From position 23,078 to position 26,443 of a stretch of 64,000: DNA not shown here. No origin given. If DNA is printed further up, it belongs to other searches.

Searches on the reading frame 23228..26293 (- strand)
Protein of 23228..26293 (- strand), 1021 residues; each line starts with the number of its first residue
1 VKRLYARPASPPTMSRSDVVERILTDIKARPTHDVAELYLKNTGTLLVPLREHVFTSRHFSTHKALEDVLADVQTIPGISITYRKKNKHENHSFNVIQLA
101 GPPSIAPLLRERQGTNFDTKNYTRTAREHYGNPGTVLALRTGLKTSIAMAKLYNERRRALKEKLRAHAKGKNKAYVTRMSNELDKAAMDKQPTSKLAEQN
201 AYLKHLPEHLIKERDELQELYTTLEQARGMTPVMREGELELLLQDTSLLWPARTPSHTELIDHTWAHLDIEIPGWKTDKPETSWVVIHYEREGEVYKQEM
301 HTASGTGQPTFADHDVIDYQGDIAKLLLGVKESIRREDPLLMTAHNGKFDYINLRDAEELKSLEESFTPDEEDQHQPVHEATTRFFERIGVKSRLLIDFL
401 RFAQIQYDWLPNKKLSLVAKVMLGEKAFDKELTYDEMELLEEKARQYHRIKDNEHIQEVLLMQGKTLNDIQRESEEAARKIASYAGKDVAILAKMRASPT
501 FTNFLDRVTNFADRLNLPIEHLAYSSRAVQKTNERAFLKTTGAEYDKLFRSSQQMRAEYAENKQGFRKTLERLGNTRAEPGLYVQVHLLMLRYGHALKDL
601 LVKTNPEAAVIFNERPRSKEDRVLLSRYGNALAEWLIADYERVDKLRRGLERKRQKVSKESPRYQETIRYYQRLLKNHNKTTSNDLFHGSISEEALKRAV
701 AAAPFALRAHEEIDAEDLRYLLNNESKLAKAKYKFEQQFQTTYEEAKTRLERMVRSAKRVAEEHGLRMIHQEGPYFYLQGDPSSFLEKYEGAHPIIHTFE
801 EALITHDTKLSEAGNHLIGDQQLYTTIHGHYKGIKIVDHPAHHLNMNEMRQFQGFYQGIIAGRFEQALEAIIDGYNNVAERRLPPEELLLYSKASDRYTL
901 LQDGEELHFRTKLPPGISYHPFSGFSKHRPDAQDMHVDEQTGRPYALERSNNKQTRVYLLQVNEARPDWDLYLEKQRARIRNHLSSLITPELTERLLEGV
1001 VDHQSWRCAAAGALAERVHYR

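Call 3: search_protein_families(library=pfam, proteins=[window:23228-26293:-], max_evalue=0.1)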
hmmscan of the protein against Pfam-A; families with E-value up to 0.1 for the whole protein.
window:23228-26293:- (1021 aa): 0 families

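Call 4: search_protein_families(library=ncbifam, proteins=[window:23228-26293:-], max_evalue=0.1)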
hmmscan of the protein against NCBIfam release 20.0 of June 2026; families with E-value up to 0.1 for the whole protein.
window:23228-26293:- (1021 aa): 2 families
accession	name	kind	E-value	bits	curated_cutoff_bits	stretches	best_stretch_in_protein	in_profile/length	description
NF005266.0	PRK06770.1-2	equivalog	0.0053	16.3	396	1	687-772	27-111/201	hypothetical protein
TIGR01841.1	phasin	subfamily_domain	0.087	13.3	30.2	0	456-483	5-32/88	TIGR01841 family phasin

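Call 23: search_solved_structures(query=window:23228-26293:-, max_evalue=5, show_alignments=3)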
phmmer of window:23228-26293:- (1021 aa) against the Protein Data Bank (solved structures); distinct sequences matched with E-value up to 5: 0.

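Call 32: find_homologous_proteins(query=window:23228-26293:-, max_evalue=0.001)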
Query window:23228-26293:- (1021 aa): 3 proteins with E <= 0.001 among 8000 candidates.
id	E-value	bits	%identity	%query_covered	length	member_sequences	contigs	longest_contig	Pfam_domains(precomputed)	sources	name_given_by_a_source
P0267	0.0e+0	2279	100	99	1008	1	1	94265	-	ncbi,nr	ncbi:hypothetical protein JXA12_02750 [Candidatus Woesearchaeota archaeon]|nr:hypothetical protein [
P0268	1.3e-298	1011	49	98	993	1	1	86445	-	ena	-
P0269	1.9e-100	356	29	97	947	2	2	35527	-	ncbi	ncbi:MAG: hypothetical protein ACLFTH_02100 [Candidatus Woesearchaeota archaeon]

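Call 37: search_solved_structures(query=A3, max_evalue=10, show_alignments=3)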
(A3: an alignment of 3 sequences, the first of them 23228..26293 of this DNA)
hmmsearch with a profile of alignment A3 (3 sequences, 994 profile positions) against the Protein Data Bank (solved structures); distinct sequences matched with E-value up to 10: 1.
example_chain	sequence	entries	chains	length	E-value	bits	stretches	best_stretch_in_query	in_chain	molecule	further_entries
1y0k_A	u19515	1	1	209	0.43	11.6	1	186-258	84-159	hypothetical protein PA4535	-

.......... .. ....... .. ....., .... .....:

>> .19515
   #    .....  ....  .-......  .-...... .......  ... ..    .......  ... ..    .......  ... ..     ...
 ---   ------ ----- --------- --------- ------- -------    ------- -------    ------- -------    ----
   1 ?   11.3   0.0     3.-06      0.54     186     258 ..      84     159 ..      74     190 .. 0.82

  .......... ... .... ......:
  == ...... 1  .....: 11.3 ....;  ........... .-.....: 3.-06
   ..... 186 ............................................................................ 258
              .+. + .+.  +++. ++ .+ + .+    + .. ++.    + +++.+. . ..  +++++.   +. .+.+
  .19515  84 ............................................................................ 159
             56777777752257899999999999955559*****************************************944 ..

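Call 59: search_protein_families(library=pfam, alignment_id=A3, max_evalue=5)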
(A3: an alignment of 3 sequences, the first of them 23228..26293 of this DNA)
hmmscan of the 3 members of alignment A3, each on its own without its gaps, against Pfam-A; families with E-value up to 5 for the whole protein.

A. member 1, window:23228-26293:- (1021 aa): 3 families
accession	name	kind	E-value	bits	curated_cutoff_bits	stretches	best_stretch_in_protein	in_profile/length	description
PF22763.1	NrS1-1_pol-like_HBD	-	0.12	12.7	27.9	1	544-564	22-42/64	NrS-1 polymerase HBD domain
PF08670.17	MEKHLA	-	0.23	11.8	23.7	1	670-756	3-87/143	MEKHLA domain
PF20203.3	DUF6565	-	0.68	10.7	24.5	1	426-480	29-83/86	Domain of unknown function (DUF6565)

B. families by the number of members that match (of 3 scanned): 7 families
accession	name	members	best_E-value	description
PF03104.25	DNA_pol_B_exo1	2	0.0003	DNA polymerase family B, exonuclease domain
PF21142.3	A2M_bMG2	1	0.0087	Bacterial alpha-2 macroglobulin MG2 domain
PF18780.6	HNH_repeat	1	0.018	Homing endonuclease associated repeat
PF22763.1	NrS1-1_pol-like_HBD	1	0.12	NrS-1 polymerase HBD domain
PF16701.10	Ad_Cy_reg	1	0.18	Adenylate cyclase regulatory domain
PF08670.17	MEKHLA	1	0.23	MEKHLA domain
PF20203.3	DUF6565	1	0.68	Domain of unknown function (DUF6565)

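Call 60: search_protein_families(library=phrogs, proteins=[window:23228-26293:-, P0269], max_evalue=0.01)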
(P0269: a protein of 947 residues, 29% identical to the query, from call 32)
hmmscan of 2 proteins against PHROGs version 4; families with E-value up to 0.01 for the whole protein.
window:23228-26293:- (1021 aa): 0 families

P0269 (947 aa): 0 families
